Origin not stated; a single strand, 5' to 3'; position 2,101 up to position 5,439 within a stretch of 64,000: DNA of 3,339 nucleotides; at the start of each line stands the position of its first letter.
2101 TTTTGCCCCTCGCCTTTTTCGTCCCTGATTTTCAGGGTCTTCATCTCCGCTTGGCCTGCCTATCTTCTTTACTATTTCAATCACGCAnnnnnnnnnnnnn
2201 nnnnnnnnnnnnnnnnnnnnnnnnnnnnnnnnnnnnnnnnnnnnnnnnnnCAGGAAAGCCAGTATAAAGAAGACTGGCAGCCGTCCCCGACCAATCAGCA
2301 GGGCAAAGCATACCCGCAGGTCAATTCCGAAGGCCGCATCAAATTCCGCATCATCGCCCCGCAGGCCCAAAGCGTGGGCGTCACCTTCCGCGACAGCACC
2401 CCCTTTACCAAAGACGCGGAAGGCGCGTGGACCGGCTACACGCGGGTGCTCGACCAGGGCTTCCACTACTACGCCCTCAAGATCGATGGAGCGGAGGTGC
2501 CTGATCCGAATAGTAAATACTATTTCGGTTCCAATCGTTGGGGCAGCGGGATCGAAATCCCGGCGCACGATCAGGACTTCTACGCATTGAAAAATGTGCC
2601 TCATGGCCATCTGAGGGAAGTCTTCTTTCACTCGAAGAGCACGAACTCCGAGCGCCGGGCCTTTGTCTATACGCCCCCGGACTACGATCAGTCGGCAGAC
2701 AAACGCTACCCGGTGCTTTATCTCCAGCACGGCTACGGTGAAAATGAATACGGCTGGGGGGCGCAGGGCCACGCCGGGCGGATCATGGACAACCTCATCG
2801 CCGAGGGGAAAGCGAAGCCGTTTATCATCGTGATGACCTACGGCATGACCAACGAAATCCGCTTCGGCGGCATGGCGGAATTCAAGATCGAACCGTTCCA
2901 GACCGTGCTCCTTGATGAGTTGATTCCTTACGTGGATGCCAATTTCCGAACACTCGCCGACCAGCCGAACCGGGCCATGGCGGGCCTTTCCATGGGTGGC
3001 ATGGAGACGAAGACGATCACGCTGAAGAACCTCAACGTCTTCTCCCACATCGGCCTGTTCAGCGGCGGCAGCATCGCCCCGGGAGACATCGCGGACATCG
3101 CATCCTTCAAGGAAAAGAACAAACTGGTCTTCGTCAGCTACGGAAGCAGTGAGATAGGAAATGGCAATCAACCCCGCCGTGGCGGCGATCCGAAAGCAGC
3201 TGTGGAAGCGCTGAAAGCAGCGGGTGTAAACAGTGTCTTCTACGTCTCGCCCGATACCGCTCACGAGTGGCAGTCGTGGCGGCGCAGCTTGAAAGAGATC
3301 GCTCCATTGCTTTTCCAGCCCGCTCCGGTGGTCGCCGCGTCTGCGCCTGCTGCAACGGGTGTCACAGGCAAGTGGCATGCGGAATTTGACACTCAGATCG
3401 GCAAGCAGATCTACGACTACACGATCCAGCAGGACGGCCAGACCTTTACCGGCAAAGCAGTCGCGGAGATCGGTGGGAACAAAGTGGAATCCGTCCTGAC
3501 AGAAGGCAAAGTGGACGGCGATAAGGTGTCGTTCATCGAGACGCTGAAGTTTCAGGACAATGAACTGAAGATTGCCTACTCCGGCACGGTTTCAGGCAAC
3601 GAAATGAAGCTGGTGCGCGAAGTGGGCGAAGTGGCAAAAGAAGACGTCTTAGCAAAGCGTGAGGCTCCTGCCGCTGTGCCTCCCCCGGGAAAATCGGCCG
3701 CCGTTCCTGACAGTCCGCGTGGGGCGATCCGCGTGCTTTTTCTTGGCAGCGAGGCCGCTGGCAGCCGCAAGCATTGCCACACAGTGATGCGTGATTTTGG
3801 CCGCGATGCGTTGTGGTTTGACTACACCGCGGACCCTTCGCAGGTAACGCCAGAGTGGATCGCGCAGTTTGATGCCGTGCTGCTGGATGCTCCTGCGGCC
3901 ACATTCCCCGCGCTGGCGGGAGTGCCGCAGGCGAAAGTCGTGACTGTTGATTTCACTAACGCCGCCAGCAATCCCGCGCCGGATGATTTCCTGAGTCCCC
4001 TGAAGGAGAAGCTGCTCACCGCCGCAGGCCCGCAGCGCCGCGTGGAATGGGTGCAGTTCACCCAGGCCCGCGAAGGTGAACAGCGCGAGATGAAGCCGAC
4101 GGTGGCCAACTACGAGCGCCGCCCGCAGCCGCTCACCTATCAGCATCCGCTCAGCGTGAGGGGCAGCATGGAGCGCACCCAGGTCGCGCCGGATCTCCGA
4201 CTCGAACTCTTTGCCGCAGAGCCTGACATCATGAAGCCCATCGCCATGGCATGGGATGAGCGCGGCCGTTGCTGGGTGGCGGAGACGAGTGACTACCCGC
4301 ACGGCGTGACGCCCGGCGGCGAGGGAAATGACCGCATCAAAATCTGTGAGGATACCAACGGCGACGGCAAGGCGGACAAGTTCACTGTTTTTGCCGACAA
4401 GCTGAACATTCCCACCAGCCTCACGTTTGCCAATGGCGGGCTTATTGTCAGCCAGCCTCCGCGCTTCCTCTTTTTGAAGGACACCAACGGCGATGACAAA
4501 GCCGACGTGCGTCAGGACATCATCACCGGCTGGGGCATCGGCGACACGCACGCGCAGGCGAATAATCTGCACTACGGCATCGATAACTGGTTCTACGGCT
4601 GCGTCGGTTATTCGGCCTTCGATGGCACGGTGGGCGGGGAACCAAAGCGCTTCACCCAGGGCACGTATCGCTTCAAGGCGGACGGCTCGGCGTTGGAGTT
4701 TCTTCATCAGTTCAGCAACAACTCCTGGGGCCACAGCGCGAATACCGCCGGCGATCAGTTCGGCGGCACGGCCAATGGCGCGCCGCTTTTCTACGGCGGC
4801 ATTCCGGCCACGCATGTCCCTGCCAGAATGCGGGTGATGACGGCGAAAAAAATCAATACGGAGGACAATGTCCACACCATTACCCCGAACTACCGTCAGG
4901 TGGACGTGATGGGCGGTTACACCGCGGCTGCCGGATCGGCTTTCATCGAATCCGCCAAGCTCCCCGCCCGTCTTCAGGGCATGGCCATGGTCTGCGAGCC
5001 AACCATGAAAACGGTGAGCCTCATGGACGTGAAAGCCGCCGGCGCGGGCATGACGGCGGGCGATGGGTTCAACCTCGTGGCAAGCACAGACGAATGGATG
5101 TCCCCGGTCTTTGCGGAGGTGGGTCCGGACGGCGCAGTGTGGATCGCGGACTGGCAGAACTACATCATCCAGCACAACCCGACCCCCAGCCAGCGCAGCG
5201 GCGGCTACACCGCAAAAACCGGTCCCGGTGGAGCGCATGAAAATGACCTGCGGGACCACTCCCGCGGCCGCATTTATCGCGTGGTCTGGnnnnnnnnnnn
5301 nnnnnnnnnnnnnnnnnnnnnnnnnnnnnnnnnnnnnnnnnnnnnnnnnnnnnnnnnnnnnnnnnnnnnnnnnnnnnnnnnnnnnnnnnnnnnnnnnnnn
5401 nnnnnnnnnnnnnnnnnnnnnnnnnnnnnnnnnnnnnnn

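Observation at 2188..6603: Carbohydrate esterase physically fused to a PVC-type dehydrogenase / HEAT / CBM / cytochrome c protein inside a xylan operon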

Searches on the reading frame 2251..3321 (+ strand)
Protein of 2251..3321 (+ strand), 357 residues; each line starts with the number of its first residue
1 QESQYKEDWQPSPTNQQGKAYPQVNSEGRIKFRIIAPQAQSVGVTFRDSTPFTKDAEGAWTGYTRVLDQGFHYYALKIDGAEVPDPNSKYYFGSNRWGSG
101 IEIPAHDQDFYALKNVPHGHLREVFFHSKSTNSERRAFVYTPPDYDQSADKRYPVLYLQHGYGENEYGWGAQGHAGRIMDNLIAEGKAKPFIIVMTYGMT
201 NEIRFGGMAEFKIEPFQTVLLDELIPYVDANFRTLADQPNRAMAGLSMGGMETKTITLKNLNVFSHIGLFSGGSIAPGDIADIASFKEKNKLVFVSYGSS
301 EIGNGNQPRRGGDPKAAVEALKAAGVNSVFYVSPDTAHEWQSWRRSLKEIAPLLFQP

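Call 70: search_solved_structures(query=window:2251-3321:+, max_evalue=1e-80, show_alignments=1)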
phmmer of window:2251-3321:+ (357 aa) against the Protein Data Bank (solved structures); distinct sequences matched with E-value up to 1e-80: 6.
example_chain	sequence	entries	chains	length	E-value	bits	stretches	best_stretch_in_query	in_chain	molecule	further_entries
6rzo_B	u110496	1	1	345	1.8e-151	507.5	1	7-356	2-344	Ferulic acid esterase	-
6rzo_A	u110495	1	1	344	2.4e-151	507.1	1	7-356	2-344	Ferulic acid esterase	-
6ne9_A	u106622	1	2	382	1.3e-100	340.2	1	4-356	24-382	Isoamylase protein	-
6mou_A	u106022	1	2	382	1.7e-90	306.9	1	6-356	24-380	Isoamylase N-terminal domain protein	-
6mot_A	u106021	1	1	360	2.5e-90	306.3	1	10-356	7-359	Isoamylase N-terminal domain protein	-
7b5v_A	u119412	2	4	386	9.9e-88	297.8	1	12-356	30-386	Carbohydrate Esterase family 1 protein with an N-terminal carbohydrate binding module fami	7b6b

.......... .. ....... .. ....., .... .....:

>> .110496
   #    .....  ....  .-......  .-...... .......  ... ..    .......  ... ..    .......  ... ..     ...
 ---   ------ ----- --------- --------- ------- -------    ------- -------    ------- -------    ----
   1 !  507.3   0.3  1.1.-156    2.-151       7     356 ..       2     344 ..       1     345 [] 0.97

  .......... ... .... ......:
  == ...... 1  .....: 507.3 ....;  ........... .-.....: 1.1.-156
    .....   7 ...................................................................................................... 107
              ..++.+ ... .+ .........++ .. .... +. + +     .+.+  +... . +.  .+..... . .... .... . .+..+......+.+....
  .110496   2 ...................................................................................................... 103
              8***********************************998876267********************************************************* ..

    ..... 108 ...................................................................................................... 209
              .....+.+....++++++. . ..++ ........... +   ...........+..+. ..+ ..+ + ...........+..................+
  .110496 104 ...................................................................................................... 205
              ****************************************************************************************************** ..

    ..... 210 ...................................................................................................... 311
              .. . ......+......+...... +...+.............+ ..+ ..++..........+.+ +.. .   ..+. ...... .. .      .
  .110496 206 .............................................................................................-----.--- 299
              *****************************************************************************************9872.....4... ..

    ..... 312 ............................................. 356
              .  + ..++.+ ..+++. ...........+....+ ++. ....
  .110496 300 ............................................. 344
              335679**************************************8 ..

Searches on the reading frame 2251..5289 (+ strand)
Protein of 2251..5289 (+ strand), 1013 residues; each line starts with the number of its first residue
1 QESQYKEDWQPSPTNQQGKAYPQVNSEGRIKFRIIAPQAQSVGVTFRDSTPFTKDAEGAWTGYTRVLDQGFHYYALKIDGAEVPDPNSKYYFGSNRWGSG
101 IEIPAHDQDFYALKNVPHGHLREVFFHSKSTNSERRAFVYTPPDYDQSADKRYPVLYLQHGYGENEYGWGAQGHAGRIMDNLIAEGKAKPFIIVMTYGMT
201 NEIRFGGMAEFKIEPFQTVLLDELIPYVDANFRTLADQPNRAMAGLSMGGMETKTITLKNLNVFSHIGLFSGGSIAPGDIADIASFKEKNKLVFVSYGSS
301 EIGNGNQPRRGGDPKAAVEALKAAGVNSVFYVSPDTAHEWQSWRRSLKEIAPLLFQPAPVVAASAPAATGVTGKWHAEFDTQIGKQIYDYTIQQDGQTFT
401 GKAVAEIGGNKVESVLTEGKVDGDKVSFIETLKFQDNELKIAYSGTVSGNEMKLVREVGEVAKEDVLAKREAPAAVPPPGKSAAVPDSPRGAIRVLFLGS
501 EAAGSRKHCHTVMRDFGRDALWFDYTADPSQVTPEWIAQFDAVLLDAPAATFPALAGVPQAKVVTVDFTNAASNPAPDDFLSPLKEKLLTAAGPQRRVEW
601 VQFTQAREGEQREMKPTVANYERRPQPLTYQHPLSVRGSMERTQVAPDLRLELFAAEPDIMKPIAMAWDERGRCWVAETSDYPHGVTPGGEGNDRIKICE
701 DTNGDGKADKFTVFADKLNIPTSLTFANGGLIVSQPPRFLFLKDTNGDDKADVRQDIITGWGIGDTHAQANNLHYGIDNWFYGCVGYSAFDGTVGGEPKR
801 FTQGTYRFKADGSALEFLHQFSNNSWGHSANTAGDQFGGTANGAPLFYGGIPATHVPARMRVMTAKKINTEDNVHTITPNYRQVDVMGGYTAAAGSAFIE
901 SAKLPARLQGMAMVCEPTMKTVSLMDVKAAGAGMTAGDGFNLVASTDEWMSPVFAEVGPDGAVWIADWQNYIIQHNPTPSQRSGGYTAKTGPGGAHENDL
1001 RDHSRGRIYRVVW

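Call 82: search_protein_representatives(protein=window:2251-5289:+)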
Query: 1013 residues. Proteins with E-value up to 0.001 (for the whole library): 24771; up to 1e-10: 11379; up to 1e-30: 2639. The best 150 are listed.
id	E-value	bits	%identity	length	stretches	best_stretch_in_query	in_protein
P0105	1.7e-214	731.4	59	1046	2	6-358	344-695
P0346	3.6e-210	717.0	64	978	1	488-1012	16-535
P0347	1.2e-201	688.8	78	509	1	635-1012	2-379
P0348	1.4e-185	635.7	56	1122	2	7-369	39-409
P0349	1.2e-174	599.4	54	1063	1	485-1013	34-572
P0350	3.9e-174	597.8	70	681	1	6-362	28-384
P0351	8.0e-165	566.9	55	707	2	580-1013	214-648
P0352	1.7e-157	542.7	68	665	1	7-360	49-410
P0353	3.6e-157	541.6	54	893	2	515-854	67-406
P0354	3.0e-156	538.5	71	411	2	714-983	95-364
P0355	8.7e-155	533.7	55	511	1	483-964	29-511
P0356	1.5e-147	509.7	61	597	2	6-364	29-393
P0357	2.5e-147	509.0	49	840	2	6-368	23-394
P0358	2.6e-140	485.8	49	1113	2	580-1013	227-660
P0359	1.3e-138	480.1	48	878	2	489-858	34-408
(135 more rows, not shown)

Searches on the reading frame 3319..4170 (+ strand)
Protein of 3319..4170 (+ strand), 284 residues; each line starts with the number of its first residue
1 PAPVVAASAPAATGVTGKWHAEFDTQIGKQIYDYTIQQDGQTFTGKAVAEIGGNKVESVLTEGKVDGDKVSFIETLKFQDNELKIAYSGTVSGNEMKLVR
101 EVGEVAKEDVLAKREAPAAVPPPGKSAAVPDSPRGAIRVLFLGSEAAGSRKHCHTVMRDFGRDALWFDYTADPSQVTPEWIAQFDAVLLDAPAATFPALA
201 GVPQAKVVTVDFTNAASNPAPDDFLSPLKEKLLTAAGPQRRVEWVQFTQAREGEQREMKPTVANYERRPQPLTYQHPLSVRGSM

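Call 36: search_protein_families(library=pfam, proteins=[window:3319-4170:+], max_evalue=10)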
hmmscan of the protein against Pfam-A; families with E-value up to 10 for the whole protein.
window:3319-4170:+ (284 aa): 1 family
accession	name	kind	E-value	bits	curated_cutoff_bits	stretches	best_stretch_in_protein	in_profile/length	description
PF16078.10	2-oxogl_dehyd_N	-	0.04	13.9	27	1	167-186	17-36/41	2-oxoglutarate dehydrogenase N-terminus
